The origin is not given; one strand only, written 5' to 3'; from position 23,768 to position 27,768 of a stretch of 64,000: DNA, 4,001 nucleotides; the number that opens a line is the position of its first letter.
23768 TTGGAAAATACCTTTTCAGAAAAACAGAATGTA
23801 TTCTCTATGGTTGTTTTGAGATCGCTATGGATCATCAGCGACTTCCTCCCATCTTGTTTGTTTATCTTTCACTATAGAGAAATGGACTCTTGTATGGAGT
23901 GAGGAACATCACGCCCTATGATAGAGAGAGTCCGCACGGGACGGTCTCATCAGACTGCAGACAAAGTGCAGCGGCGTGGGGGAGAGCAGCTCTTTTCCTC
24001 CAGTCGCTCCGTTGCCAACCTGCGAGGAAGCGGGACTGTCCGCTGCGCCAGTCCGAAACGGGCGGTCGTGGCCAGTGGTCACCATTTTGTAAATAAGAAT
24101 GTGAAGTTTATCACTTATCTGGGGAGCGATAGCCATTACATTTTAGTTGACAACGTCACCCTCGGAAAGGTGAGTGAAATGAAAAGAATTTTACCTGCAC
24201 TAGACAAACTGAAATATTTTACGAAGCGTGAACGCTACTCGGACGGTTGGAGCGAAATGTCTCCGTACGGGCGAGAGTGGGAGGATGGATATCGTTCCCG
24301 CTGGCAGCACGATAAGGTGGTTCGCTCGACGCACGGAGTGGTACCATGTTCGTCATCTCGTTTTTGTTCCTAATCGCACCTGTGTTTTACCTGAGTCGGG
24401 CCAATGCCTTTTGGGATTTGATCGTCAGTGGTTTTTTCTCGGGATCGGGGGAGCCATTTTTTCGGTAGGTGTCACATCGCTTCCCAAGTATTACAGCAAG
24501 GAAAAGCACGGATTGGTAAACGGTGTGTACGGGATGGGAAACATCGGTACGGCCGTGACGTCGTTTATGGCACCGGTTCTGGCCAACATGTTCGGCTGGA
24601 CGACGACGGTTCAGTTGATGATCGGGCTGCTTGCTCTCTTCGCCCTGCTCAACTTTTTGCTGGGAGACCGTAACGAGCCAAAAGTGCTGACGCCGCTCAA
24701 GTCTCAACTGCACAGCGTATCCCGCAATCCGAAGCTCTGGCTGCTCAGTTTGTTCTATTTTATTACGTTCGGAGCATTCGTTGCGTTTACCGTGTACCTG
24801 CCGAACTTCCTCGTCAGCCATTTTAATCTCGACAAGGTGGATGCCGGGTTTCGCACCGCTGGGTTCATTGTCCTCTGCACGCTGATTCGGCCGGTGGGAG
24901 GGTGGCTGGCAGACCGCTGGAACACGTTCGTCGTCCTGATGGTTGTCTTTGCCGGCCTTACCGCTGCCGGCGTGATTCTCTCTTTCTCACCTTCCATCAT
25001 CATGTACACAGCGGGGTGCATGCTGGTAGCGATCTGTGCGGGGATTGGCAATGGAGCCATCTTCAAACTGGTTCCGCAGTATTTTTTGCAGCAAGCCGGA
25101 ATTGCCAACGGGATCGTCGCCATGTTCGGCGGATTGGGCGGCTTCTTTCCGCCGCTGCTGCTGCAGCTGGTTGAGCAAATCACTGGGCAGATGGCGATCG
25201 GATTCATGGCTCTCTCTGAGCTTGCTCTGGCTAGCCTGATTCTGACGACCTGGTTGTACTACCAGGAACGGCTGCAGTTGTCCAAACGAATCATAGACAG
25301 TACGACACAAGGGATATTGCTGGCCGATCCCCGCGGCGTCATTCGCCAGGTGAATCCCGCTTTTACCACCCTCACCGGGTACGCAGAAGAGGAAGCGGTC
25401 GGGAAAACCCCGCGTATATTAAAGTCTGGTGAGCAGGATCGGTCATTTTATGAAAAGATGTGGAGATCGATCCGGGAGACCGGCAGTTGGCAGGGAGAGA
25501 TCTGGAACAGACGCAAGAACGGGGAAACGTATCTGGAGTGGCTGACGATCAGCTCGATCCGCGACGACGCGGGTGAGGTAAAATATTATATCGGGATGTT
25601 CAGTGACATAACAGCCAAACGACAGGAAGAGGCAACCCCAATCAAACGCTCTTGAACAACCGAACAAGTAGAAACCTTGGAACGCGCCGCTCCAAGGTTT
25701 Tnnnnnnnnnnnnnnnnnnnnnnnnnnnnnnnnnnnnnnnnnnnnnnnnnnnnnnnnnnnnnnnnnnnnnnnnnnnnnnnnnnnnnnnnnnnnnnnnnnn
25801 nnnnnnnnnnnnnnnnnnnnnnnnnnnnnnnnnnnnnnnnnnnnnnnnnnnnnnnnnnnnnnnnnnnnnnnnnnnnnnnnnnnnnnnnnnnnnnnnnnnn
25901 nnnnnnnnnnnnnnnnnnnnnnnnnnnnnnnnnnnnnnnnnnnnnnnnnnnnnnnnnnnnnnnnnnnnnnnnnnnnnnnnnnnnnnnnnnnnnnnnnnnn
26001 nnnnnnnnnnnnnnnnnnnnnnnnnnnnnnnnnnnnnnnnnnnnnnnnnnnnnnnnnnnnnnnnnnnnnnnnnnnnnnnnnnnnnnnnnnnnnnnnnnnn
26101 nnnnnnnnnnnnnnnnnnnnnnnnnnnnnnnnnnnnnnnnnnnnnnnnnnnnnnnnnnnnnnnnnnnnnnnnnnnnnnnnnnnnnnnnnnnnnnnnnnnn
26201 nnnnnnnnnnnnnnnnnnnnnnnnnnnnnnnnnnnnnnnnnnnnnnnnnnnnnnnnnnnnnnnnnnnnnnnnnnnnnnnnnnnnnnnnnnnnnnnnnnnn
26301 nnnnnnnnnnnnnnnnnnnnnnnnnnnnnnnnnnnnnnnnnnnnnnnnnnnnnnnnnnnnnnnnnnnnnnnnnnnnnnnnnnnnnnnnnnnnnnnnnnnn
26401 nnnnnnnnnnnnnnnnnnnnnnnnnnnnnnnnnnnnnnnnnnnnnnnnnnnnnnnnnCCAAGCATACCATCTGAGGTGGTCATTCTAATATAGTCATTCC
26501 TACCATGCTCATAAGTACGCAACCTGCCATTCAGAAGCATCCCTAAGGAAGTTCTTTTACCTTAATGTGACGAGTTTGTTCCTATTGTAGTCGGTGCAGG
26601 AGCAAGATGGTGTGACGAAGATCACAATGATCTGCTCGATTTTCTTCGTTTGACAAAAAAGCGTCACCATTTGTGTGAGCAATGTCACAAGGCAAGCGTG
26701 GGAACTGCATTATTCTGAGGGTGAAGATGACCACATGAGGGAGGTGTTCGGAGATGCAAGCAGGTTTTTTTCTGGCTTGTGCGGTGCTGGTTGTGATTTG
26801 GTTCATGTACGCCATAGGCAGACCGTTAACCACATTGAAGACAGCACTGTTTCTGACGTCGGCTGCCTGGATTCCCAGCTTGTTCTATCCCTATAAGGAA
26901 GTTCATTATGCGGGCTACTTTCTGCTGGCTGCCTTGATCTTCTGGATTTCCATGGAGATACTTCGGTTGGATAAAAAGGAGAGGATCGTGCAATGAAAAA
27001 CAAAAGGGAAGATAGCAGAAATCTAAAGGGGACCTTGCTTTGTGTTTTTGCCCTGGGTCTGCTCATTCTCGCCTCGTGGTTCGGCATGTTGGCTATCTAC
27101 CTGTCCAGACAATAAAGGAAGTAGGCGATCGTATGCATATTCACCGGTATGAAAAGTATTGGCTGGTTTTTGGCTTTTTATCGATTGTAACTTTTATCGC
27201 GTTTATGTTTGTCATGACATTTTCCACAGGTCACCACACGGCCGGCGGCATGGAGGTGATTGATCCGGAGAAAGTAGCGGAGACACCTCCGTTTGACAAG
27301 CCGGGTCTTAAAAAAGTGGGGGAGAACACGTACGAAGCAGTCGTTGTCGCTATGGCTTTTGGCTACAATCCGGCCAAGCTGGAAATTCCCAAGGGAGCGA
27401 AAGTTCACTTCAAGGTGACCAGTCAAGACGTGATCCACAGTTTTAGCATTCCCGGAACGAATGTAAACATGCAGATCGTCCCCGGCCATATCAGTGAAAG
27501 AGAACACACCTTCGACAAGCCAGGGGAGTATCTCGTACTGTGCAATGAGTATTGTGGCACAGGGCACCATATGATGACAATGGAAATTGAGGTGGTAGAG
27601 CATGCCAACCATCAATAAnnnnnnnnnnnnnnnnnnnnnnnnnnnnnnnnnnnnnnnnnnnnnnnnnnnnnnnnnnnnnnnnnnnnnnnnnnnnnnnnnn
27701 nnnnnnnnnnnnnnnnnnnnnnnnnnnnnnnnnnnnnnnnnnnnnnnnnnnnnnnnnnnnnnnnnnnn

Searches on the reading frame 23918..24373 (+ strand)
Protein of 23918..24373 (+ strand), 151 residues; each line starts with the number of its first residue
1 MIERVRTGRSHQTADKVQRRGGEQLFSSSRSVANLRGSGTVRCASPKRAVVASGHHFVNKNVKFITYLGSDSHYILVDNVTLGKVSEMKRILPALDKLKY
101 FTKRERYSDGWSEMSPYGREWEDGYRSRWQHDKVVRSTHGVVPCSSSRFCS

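Call 27: search_protein_families(library=pfam, proteins=[window:23918-24373:+], max_evalue=0.00001)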
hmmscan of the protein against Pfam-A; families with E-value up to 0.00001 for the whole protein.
window:23918-24373:+ (151 aa): 1 family
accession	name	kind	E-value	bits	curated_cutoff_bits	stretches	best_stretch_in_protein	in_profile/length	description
PF14710.11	Nitr_red_alph_N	-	3.6e-12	46.8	24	1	95-129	3-38/38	Respiratory nitrate reductase alpha N-terminal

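Call 41: search_solved_structures(query=window:23918-24373:+, max_evalue=0.01, show_alignments=1)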
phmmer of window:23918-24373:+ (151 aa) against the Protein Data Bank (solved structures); distinct sequences matched with E-value up to 0.01: 6.
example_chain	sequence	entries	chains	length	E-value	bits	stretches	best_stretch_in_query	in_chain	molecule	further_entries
1q16_A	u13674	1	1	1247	4.8e-13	52.6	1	95-146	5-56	Respiratory nitrate reductase 1 alpha chain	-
3ir7_A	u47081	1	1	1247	4.8e-13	52.6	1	95-146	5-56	Respiratory nitrate reductase 1 alpha chain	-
1r27_A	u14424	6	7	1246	5.9e-13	52.3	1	95-146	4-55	Respiratory nitrate reductase 1 alpha chain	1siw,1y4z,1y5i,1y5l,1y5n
3egw_A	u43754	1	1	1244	5.8e-12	49.1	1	95-146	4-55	Respiratory nitrate reductase 1 alpha chain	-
3ir6_A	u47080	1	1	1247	8.6e-12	48.5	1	95-146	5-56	Respiratory nitrate reductase 1 alpha chain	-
3ir5_A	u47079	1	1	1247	1.6e-11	47.7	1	95-146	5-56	Respiratory nitrate reductase 1 alpha chain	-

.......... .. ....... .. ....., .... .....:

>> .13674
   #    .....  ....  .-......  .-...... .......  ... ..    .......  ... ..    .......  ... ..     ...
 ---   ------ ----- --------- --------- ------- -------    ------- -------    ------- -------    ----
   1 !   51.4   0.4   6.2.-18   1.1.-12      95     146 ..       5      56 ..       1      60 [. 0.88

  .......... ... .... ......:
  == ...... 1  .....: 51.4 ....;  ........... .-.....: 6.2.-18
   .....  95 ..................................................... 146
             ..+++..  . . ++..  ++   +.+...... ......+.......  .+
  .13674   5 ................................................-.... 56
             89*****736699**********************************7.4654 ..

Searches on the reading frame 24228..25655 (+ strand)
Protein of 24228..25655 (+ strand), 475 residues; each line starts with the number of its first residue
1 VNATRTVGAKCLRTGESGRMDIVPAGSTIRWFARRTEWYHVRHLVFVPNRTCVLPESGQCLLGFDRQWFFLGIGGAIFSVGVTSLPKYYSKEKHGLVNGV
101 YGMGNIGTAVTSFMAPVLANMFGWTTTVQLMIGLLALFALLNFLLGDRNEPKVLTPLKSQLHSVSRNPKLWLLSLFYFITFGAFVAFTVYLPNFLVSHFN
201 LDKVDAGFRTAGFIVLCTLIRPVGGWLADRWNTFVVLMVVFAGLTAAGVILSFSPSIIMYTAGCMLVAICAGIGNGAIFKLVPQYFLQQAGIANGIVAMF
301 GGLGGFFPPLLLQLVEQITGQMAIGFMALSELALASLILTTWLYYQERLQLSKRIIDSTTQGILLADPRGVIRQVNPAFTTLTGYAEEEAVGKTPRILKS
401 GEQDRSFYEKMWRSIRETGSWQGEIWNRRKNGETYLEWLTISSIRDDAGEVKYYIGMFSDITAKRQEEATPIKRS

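Call 27: search_protein_families(library=pfam, proteins=[window:24228-25655:+], max_evalue=0.00001)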
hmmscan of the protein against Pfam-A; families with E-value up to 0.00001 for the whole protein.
window:24228-25655:+ (475 aa): 6 families
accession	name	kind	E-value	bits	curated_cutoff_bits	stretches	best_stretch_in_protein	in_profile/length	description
PF07690.21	MFS_1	-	2.6e-28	99.4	33.4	1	68-307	92-345/347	Major Facilitator Superfamily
PF13426.13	PAS_9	-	2.6e-18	66.6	27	1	361-463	2-103/103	PAS domain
PF00989.32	PAS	-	3.6e-18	66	22.6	1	353-461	4-113/113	PAS fold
PF08448.16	PAS_4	-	5e-10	40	23.1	1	357-466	2-110/110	PAS fold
PF08447.18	PAS_3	-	2.6e-08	34.4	25.6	1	374-456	3-87/89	PAS fold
PF13188.13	PAS_8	-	1.8e-06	28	21.8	1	353-393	4-45/65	PAS domain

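Call 40: search_solved_structures(query=window:24228-25655:+, max_evalue=0.001, show_alignments=1)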
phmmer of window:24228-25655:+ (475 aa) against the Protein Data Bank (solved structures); distinct sequences matched with E-value up to 0.001: 133 (the best 60 are shown).
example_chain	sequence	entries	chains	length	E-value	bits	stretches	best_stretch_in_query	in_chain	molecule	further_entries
3ewk_A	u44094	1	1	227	6.2e-28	101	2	365-470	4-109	Sensor protein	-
2gj3_A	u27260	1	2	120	2.5e-18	69.3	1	354-461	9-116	Nitrogen fixation regulatory protein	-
9qq6_A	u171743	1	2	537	3.1e-17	65.7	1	354-463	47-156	histidine kinase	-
6y7r_A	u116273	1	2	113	1.6e-13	53.5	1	361-465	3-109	Multi-sensor hybrid histidine kinase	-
7r5n_A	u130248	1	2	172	2.9e-13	52.6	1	350-464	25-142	Sensory box protein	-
8pky_A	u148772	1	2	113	2.9e-13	52.6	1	372-465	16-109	histidine kinase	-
6ywq_A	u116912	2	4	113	2.9e-13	52.6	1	372-465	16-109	Multi-sensor hybrid histidine kinase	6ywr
6ywg_A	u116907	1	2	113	5.6e-13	51.7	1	372-465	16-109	Multi-sensor hybrid histidine kinase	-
6ywh_A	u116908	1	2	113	5.6e-13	51.7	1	372-465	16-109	Multi-sensor hybrid histidine kinase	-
6rhf_A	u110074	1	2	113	5.6e-13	51.7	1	372-465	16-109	Multi-sensor hybrid histidine kinase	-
9u5n_A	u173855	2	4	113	5.6e-13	51.7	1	372-465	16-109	histidine kinase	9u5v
6yx4_A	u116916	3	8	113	5.6e-13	51.7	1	372-465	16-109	Multi-sensor hybrid histidine kinase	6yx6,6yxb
6ywi_A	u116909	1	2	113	5.6e-13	51.7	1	372-465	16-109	Multi-sensor hybrid histidine kinase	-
6yxc_A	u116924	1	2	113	5.6e-13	51.7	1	372-465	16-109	Multi-sensor hybrid histidine kinase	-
8pm1_A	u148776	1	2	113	6.1e-13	51.6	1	372-465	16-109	histidine kinase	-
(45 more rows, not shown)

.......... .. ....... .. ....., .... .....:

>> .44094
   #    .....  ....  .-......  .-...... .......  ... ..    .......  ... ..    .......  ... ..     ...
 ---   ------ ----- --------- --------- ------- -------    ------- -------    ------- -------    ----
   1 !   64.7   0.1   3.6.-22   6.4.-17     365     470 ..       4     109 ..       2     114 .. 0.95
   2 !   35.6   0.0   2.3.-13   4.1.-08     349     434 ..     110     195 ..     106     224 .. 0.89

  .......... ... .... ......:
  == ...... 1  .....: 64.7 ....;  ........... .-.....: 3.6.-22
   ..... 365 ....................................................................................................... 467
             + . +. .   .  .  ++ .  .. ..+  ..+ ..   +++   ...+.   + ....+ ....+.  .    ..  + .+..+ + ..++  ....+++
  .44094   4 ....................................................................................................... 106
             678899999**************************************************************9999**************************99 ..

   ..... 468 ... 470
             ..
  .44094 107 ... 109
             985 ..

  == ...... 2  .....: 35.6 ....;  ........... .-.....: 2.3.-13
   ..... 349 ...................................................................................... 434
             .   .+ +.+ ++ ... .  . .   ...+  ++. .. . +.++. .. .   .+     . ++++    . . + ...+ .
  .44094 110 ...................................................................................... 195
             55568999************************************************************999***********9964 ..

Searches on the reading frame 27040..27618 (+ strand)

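Call 27: search_protein_families(library=pfam, proteins=[window:27040-27618:+], max_evalue=0.00001)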
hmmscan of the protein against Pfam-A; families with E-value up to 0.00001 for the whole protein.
window:27040-27618:+ (192 aa): 2 families
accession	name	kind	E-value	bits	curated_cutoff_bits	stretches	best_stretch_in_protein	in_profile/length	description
PF00116.26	COX2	-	3e-14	53.4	22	1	113-186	47-120/120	Cytochrome C oxidase subunit II, periplasmic domain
PF13473.12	Cupredoxin_1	-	4.8e-07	30.2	27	1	95-169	18-93/104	Cupredoxin-like domain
